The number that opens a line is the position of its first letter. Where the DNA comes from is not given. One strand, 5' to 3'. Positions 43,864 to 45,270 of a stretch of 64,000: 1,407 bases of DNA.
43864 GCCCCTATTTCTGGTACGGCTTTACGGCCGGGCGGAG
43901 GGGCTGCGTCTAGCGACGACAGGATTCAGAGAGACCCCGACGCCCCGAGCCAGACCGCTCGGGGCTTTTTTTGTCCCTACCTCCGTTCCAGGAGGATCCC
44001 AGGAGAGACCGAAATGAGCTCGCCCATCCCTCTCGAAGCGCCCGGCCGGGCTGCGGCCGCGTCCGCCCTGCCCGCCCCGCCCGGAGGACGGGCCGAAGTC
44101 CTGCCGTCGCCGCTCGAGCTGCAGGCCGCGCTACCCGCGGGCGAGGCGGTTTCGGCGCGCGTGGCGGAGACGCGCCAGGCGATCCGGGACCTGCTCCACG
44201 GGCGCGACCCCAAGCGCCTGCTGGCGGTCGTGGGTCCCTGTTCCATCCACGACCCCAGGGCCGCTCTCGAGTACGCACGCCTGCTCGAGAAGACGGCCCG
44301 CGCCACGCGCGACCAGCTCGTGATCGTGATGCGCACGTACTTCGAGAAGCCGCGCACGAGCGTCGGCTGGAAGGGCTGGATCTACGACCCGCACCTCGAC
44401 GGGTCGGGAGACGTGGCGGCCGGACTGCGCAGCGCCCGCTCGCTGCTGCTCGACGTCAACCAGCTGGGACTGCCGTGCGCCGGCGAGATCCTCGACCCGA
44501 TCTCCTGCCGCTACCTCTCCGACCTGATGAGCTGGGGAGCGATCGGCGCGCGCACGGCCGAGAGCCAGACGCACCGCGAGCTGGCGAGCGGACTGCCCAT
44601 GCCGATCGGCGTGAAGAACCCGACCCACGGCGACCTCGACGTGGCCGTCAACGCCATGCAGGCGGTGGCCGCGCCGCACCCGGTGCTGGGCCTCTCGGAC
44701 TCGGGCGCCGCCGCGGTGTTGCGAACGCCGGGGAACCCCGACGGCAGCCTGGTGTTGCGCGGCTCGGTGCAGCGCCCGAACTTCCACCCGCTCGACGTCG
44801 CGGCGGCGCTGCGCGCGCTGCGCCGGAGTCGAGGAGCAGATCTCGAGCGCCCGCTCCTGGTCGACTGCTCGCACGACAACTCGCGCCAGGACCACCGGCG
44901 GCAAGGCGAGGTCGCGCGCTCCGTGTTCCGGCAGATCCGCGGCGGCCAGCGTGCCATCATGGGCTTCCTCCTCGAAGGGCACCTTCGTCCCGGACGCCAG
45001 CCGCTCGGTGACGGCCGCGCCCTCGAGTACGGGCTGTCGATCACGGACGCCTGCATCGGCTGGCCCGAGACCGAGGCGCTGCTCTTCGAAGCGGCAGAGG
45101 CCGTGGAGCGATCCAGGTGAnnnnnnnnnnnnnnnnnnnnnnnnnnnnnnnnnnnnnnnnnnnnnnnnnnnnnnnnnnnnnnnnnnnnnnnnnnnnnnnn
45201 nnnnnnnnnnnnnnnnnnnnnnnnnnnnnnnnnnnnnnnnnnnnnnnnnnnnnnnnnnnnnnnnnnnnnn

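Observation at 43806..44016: Aromatic-codon leader peptide plus terminator: likely transcription attenuator on a class-I DAHP synthase gene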

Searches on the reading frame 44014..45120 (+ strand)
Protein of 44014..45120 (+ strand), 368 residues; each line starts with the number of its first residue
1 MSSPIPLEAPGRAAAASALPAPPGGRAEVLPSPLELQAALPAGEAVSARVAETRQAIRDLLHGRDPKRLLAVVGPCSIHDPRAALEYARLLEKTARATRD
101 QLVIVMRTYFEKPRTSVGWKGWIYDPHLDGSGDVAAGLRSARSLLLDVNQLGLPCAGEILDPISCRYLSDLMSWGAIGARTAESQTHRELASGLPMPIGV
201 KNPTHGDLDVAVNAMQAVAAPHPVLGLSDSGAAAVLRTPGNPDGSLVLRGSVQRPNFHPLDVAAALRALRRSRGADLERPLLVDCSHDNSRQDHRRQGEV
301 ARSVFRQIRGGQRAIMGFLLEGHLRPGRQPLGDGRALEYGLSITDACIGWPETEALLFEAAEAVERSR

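Call 9: search_protein_families(library=pfam, proteins=[window:44014-45120:+])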
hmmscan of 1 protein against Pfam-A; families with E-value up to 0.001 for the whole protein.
window:44014-45120:+ (368 aa): 1 family
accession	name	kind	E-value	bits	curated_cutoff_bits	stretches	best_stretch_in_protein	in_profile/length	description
PF00793.26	DAHP_synth_1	-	8.3e-73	245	25.5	1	59-356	9-268/270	DAHP synthetase I family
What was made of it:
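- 44014..45120 (+): Regulated gene: class I (AroG/F/H-type) DAHP synthase, 368 aa. PF00793, E = 8e-73 (call 9).
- On Class I DAHP synthase (PF00793, AroG/F/H type): 245 bits, residues 59-356 (call 9).
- Checked: Downstream gene: a PF00793 class I DAHP synthase, E = 8e-73 (call 9).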

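Call 10: find_encoding_contigs(protein=window:44014-45120:+, flank=3000, max_places=6)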
Protein window:44014-45120:+ (368 aa): no gene with exactly this product is on record in the collection.

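Call 11: find_homologous_proteins(query=window:44014-45120:+)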
Query window:44014-45120:+ (368 aa): 7998 proteins with E <= 0.001 among 8000 candidates; the best 120 are listed.
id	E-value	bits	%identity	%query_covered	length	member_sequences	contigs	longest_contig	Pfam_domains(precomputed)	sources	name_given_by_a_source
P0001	1.4e-165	569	75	99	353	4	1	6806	PF00793.27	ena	-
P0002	6.3e-163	560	74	100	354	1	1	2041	PF00793.27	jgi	jgi:3-deoxy-7-phosphoheptulonate synthase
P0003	1.1e-157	543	71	100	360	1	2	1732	PF00793.27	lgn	-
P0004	4.1e-156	538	70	99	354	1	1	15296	PF00793.27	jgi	jgi:3-deoxy-7-phosphoheptulonate synthase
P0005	1.1e-153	530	74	91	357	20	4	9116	PF00793.27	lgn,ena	-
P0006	1.9e-136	473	62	100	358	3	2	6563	PF00793.27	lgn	-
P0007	3.0e-128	446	61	92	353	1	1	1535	PF00793.27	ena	-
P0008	8.6e-127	441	59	93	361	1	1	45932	PF00793.27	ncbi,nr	ncbi:MAG: 3-deoxy-7-phosphoheptulonate synthase [Deltaproteobacteria bacterium]|nr:3-deoxy-7-phospho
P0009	9.1e-126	438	58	92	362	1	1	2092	PF00793.27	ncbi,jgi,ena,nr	ncbi:MAG TPA: 3-deoxy-7-phosphoheptulonate synthase [Candidatus Kryptonia bacterium]|nr:3-deoxy-7-ph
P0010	4.0e-125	436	59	91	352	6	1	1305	PF00793.27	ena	-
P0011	5.8e-125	435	60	92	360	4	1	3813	PF00793.27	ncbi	-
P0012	7.1e-125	435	60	89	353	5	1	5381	PF00793.27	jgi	jgi:3-deoxy-7-phosphoheptulonate synthase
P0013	1.0e-124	434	61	90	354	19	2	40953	PF00793.27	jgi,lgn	-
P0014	1.5e-123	431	58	91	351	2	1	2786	PF00793.27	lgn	-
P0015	1.8e-123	430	59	92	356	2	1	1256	PF00793.27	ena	-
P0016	2.0e-123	430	58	91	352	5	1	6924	PF00793.27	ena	-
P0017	2.1e-123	430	57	93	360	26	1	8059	PF00793.27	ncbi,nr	ncbi:MAG: 3-deoxy-7-phosphoheptulonate synthase [Nitrospirota bacterium]|nr:3-deoxy-7-phosphoheptulo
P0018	2.8e-123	430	58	92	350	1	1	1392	PF00793.27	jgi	jgi:3-deoxy-7-phosphoheptulonate synthase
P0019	3.6e-123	429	58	93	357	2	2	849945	PF00793.27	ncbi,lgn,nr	ncbi:MAG: 3-deoxy-7-phosphoheptulonate synthase [Deltaproteobacteria bacterium]|nr:3-deoxy-7-phospho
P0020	3.8e-123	429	57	91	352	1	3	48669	PF00793.27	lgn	-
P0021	4.6e-123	429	58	92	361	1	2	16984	PF00793.27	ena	-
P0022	5.7e-123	429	57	91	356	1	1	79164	PF00793.27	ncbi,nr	ncbi:MAG: 3-deoxy-7-phosphoheptulonate synthase [Cyanobacteriota bacterium]|nr:3-deoxy-7-phosphohept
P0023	6.5e-123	429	58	92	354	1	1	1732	PF00793.27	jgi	jgi:3-deoxy-7-phosphoheptulonate synthase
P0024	7.4e-123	428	59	91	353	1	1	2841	PF00793.27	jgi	jgi:3-deoxy-7-phosphoheptulonate synthase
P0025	9.0e-123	428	58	92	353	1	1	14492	PF00793.27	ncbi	-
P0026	9.7e-123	428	58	92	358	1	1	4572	PF00793.27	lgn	-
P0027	1.1e-122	428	57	91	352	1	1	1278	PF00793.27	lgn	-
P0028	1.2e-122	428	56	92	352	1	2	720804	PF00793.27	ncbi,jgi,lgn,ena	jgi:3-deoxy-7-phosphoheptulonate synthase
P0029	1.3e-122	428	60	87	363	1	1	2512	PF00793.27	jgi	-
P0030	2.2e-122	427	58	91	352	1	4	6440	PF00793.27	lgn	-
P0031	2.4e-122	427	57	91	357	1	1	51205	PF00793.27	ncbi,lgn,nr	ncbi:MAG: 3-deoxy-7-phosphoheptulonate synthase [Nitrospirae bacterium]|nr:MAG: 3-deoxy-7-phosphohep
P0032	2.4e-122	427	59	91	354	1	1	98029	PF00793.27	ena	-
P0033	2.4e-122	427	58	91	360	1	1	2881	PF00793.27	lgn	-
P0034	2.7e-122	427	56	91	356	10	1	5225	PF00793.27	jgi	jgi:3-deoxy-7-phosphoheptulonate synthase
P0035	2.7e-122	427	57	91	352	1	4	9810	PF00793.27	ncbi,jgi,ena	jgi:3-deoxy-7-phosphoheptulonate synthase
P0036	2.9e-122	426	57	91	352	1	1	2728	PF00793.27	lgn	-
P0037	3.3e-122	426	57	92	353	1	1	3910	PF00793.27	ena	-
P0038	3.6e-122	426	56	92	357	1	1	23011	PF00793.27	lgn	-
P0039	3.7e-122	426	57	91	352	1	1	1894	PF00793.27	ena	-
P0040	3.8e-122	426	56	92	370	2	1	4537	PF00793.27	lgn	-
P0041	4.2e-122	426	58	92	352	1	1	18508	PF00793.27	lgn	-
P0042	4.2e-122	426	57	91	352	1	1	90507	PF00793.27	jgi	-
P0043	4.8e-122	426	59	91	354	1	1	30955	PF00793.27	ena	-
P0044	5.1e-122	426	57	91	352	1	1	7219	PF00793.27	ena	-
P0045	5.1e-122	426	58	92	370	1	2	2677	PF00793.27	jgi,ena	-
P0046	5.2e-122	426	57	91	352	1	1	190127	PF00793.27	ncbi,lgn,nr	ncbi:MAG: 3-deoxy-7-phosphoheptulonate synthase [Nitrospirota bacterium]|nr:3-deoxy-7-phosphoheptulo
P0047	5.6e-122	425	57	92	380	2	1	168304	PF00793.27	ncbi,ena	-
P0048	5.7e-122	425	58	88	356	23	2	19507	PF00793.27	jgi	jgi:3-deoxy-7-phosphoheptulonate synthase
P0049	5.8e-122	425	57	92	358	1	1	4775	PF00793.27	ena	-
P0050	6.3e-122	425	57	91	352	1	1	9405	PF00793.27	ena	-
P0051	7.0e-122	425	56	91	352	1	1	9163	PF00793.27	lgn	-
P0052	7.3e-122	425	57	91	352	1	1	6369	PF00793.27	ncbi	ncbi:MAG: 3-deoxy-7-phosphoheptulonate synthase [Nitrospiraceae bacterium]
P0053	8.0e-122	425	59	91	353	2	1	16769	PF00793.27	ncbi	-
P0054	8.4e-122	425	56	92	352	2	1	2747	PF00793.27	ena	-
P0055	8.5e-122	425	58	92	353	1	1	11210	PF00793.27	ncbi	-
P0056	9.0e-122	425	56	91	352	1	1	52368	PF00793.27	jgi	-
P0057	1.1e-121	424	57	91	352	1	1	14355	PF00793.27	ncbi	-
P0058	1.1e-121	424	57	92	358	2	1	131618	PF00793.27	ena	-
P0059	1.3e-121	424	58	93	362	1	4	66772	PF00793.27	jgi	-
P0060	1.3e-121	424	58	89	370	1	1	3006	PF00793.27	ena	-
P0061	1.4e-121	424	57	89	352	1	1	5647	PF00793.27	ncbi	ncbi:MAG TPA: 3-deoxy-7-phosphoheptulonate synthase [Nitrospira sp.]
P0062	1.4e-121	424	56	91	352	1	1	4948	PF00793.27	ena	-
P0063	1.4e-121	424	57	92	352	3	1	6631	PF00793.27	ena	-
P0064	1.5e-121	424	59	92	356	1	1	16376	PF00793.27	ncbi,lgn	-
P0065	1.6e-121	424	57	92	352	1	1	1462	PF00793.27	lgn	-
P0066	1.7e-121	424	58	91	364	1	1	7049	PF00793.27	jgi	jgi:3-deoxy-7-phosphoheptulonate synthase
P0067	2.0e-121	424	56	91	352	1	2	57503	PF00793.27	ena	-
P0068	2.2e-121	424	56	91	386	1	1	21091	PF00793.27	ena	-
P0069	2.3e-121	423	58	91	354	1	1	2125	PF00793.27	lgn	-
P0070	2.6e-121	423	57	92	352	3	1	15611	PF00793.27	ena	-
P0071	2.6e-121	423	56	92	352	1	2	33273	PF00793.27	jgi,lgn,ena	-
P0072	2.6e-121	423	57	89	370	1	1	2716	PF00793.27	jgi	-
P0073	2.9e-121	423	58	91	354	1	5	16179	PF00793.27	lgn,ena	-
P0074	3.0e-121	423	61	91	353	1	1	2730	PF00793.27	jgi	jgi:3-deoxy-7-phosphoheptulonate synthase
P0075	3.2e-121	423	57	91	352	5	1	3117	PF00793.27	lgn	-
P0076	3.2e-121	423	61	91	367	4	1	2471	PF00793.27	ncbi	-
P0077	3.3e-121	423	57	92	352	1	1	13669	PF00793.27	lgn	-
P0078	3.5e-121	423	58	91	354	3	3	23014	PF00793.27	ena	-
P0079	3.6e-121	423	56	92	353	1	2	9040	PF00793.27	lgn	-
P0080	3.6e-121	423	57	92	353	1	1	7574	PF00793.27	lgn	-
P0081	3.7e-121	423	56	91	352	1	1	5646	PF00793.27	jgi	jgi:3-deoxy-7-phosphoheptulonate synthase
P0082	3.7e-121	423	60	90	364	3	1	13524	PF00793.27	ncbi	-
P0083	4.2e-121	423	56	92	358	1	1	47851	PF00793.27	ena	-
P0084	4.3e-121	423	57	91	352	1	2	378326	PF00793.27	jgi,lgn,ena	jgi:3-deoxy-7-phosphoheptulonate synthase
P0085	4.9e-121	422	56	91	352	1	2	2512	PF00793.27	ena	-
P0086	5.0e-121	422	60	92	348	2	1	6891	PF00793.27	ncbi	-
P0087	5.4e-121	422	58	91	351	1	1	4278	PF00793.27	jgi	jgi:3-deoxy-7-phosphoheptulonate synthase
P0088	5.5e-121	422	58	91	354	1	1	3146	PF00793.27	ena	-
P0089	5.7e-121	422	57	91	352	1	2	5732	PF00793.27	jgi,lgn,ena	jgi:3-deoxy-7-phosphoheptulonate synthase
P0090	5.9e-121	422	56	92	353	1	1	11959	PF00793.27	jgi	-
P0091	5.9e-121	422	56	92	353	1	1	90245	PF00793.27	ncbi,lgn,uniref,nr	ncbi:3-deoxy-7-phosphoheptulonate synthase [Candidatus Nitrospira nitrificans]|uniref:Phospho-2-dehy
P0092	6.0e-121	422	57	92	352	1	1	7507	PF00793.27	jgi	jgi:3-deoxy-7-phosphoheptulonate synthase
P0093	6.0e-121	422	56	92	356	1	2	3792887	PF00793.27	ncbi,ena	-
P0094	6.0e-121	422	56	91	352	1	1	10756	PF00793.27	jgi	jgi:3-deoxy-7-phosphoheptulonate synthase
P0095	6.3e-121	422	57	92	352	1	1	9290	PF00793.27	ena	-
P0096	6.3e-121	422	56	91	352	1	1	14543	PF00793.27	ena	-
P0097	6.8e-121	422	59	91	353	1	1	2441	PF00793.27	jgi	jgi:3-deoxy-7-phosphoheptulonate synthase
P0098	6.9e-121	422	57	91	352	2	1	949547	PF00793.27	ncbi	-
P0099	7.1e-121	422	58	91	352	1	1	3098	PF00793.27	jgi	jgi:3-deoxy-7-phosphoheptulonate synthase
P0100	7.2e-121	422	58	91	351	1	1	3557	PF00793.27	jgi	-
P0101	7.3e-121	422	57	92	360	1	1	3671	PF00793.27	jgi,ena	-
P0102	7.3e-121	422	58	90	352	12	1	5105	PF00793.27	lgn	-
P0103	7.4e-121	422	56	92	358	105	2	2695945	PF00793.27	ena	-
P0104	7.5e-121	422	56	92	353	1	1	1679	PF00793.27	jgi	jgi:3-deoxy-7-phosphoheptulonate synthase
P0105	7.8e-121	422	57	91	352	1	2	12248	PF00793.27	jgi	jgi:3-deoxy-7-phosphoheptulonate synthase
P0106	7.8e-121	422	57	91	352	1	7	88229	PF00793.27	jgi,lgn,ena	jgi:3-deoxy-7-phosphoheptulonate synthase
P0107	7.9e-121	422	58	91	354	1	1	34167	PF00793.27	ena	-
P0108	8.0e-121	422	58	92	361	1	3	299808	PF00793.27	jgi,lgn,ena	jgi:3-deoxy-7-phosphoheptulonate synthase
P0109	8.1e-121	422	58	91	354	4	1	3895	PF00793.27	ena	-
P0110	8.2e-121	422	58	91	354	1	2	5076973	PF00793.27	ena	-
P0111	8.2e-121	422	57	92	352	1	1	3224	PF00793.27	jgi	jgi:3-deoxy-7-phosphoheptulonate synthase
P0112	8.7e-121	422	56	91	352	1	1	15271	PF00793.27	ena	-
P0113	8.7e-121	422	56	92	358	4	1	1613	PF00793.27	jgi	-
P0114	9.3e-121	421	58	91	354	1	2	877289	PF00793.27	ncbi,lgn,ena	-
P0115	9.4e-121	421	61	91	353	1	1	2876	PF00793.27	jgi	jgi:3-deoxy-7-phosphoheptulonate synthase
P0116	9.5e-121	421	56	91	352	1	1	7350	PF00793.27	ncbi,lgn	-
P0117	9.6e-121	421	58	90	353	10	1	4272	PF00793.27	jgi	jgi:3-deoxy-7-phosphoheptulonate synthase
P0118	9.6e-121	421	57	91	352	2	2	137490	PF00793.27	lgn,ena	-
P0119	9.8e-121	421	59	92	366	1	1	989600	PF00793.27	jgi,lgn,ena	-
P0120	1.0e-120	421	57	91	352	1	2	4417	PF00793.27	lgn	-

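Call 12: find_related_loci(query=window:44014-45120:+, collection=genome_contigs, flank=3000)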
Query window:44014-45120:+ (368 aa) in genome_contigs; peptide patterns used: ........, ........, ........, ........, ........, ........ (x = any residue, [..] = any of these).
600 stretches matched a pattern (row limit reached: there are more); 562 encode a relative of the query (tblastn E <= 1e-3); the best 80 are kept; 80 distinct loci.
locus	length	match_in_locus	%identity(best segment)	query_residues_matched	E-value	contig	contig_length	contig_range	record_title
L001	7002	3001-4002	55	30-366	7e-127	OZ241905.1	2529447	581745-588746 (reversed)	MAG: Nitrospirales bacterium isolate 4ba8bffd-60cb-465e-9873-b59a9ad782a3 genome assembly, chromosome: 1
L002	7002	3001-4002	56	28-364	1e-126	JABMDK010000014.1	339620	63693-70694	MAG: Nitrospira sp. isolate YR-XLJ-1 YR_XLJ_1_Scaffold_14, whole genome shotgun sequence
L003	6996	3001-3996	56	30-364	2e-126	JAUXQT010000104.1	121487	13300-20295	MAG: Nitrospirota bacterium isolate C12_concoct.bin.99 C12_k141_168002, whole genome shotgun sequence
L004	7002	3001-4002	55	30-366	3e-126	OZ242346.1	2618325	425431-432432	MAG: Nitrospirales bacterium isolate 9c02dde2-7a43-4f12-96c5-beceef923469 genome assembly, chromosome: 1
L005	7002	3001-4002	57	28-364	3e-126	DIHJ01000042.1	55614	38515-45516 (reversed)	MAG TPA_asm: Nitrospira sp. UBA5699 UBA5699_contig_433, whole genome shotgun sequence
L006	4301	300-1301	56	28-364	1e-126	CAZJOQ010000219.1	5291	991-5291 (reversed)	MAG TPA_asm: uncultured Nitrospira sp. isolate SRP072547_co1_41 genome assembly, contig: NODE_35489_length_5291_cov_31.7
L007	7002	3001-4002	56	28-364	8e-126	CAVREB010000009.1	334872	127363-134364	MAG: uncultured Nitrospiraceae bacterium isolate MFD10007.bin.1.59 genome assembly, contig: contig_58205, whole genome s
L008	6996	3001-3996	57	30-364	4e-126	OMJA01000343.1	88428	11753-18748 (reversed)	Nitrospiraceae bacterium isolate AM_1104 genome assembly, contig: k99_423153, whole genome shotgun sequence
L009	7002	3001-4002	56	28-364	1e-125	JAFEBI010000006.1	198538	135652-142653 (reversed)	MAG: Nitrospira sp. isolate KAN-bin2 Nitrospira-sp.-KAN-bin2__6__length-198538, whole genome shotgun sequence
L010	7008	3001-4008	57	28-364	1e-125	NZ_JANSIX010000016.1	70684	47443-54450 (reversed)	Synechococcus sp. H60.4 NODE_42_length_70684_cov_20.3078, whole genome shotgun sequence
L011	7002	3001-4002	56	30-366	3e-125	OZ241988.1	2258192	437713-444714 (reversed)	MAG: Nitrospirales bacterium isolate a9a036fa-ce6a-47a6-b6ba-e810451c52c0 genome assembly, chromosome: 1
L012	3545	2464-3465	56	30-366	3e-128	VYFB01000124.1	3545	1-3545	MAG: Nitrospira sp. SB0677_bin_15 NODE_7729_length_3545_cov_10.600287, whole genome shotgun sequence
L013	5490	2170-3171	56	28-364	4e-125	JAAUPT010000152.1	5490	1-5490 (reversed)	MAG: Nitrospira sp. isolate RL_2_10 NODE_3976_length_5490_cov_1.517434, whole genome shotgun sequence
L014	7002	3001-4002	57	28-364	9e-125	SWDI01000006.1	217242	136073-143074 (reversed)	MAG: Nitrospira sp. isolate RSF12 Nitrospira_sp_RSF12_6, whole genome shotgun sequence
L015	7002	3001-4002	55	30-366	2e-124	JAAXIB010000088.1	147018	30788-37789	MAG: Nitrospirales bacterium isolate Plut_88904 unfiltered_Plut_88904_genomic_contig_85365, whole genome shotgun sequenc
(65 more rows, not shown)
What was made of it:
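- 44014..45120 (+): It is 50-51% identical to enterobacterial AroG-type enzymes (call 12).
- Tried and rejected: It did supply the 80 distant loci (call 12).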

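Call 13: find_encoding_contigs(protein=P0001, flank=4000, max_places=4)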
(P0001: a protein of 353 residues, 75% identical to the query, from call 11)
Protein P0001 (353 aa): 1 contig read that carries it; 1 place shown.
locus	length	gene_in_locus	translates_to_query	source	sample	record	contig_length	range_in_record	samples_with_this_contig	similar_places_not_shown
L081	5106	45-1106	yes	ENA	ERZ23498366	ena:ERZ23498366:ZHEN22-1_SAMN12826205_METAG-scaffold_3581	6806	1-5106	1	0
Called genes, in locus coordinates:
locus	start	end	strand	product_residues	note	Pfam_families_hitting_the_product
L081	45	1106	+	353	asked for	PF00793:DAHP_synth_1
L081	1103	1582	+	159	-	PF13669:Glyoxalase_4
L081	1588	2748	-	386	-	PF02771:Acyl-CoA_dh_N, PF02770:Acyl-CoA_dh_M, PF00441:Acyl-CoA_dh_1, PF08028:Acyl-CoA_dh_2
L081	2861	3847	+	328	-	PF00005:ABC_tran, PF13304:AAA_21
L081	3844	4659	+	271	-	PF06182:ABC2_membrane_6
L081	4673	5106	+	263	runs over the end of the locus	PF06182:ABC2_membrane_6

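Call 14: find_encoding_contigs(protein=P0004, flank=4000, max_places=4)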
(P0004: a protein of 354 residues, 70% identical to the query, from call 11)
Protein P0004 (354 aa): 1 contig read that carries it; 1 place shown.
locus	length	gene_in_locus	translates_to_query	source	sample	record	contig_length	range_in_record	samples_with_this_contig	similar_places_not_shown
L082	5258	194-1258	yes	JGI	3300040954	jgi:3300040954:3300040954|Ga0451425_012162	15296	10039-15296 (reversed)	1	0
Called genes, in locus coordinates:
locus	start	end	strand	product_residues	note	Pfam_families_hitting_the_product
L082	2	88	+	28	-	?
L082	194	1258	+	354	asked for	PF00793:DAHP_synth_1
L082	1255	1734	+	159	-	PF13669:Glyoxalase_4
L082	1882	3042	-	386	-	PF02771:Acyl-CoA_dh_N, PF02770:Acyl-CoA_dh_M, PF00441:Acyl-CoA_dh_1, PF08028:Acyl-CoA_dh_2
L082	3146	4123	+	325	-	PF00005:ABC_tran, PF13304:AAA_21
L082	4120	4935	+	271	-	PF06182:ABC2_membrane_6, PF12698:ABC2_membrane_3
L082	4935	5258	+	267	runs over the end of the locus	PF06182:ABC2_membrane_6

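Call 15: find_encoding_contigs(protein=P0005, flank=4000, max_places=6)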
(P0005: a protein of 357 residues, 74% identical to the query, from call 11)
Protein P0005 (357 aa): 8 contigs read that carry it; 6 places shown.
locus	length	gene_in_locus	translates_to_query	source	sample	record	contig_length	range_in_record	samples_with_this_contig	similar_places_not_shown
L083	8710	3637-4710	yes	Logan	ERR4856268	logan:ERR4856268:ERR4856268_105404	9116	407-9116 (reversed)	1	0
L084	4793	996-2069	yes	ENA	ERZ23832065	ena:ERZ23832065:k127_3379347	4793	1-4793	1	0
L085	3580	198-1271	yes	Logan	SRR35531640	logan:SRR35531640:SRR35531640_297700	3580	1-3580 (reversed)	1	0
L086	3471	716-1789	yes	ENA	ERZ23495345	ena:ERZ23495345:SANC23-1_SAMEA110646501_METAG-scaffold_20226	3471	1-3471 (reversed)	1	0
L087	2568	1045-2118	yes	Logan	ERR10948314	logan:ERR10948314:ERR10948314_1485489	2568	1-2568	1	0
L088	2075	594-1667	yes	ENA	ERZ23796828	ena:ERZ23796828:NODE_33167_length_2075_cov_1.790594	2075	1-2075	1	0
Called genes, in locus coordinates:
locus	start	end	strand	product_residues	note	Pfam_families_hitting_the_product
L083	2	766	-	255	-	?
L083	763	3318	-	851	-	PF01624:MutS_I, PF05188:MutS_II, PF05192:MutS_III, PF05190:MutS_IV, PF00488:MutS_V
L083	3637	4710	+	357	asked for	PF00793:DAHP_synth_1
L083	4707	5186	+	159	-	PF13669:Glyoxalase_4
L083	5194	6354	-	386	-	PF02771:Acyl-CoA_dh_N, PF02770:Acyl-CoA_dh_M, PF00441:Acyl-CoA_dh_1, PF08028:Acyl-CoA_dh_2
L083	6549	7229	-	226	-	PF14522:Cytochrome_C7 (faint)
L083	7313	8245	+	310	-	PF25164:CoiA_N (weak)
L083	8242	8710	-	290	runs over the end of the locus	?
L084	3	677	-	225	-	?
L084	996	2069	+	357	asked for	PF00793:DAHP_synth_1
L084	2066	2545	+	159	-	PF00903:Glyoxalase (weak), PF13669:Glyoxalase_4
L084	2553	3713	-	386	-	PF02771:Acyl-CoA_dh_N, PF02770:Acyl-CoA_dh_M, PF00441:Acyl-CoA_dh_1, PF08028:Acyl-CoA_dh_2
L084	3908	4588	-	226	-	PF14522:Cytochrome_C7 (faint)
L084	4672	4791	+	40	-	?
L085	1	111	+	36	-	?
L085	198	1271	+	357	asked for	PF00793:DAHP_synth_1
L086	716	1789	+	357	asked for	PF00793:DAHP_synth_1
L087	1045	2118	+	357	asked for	PF00793:DAHP_synth_1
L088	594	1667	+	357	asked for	PF00793:DAHP_synth_1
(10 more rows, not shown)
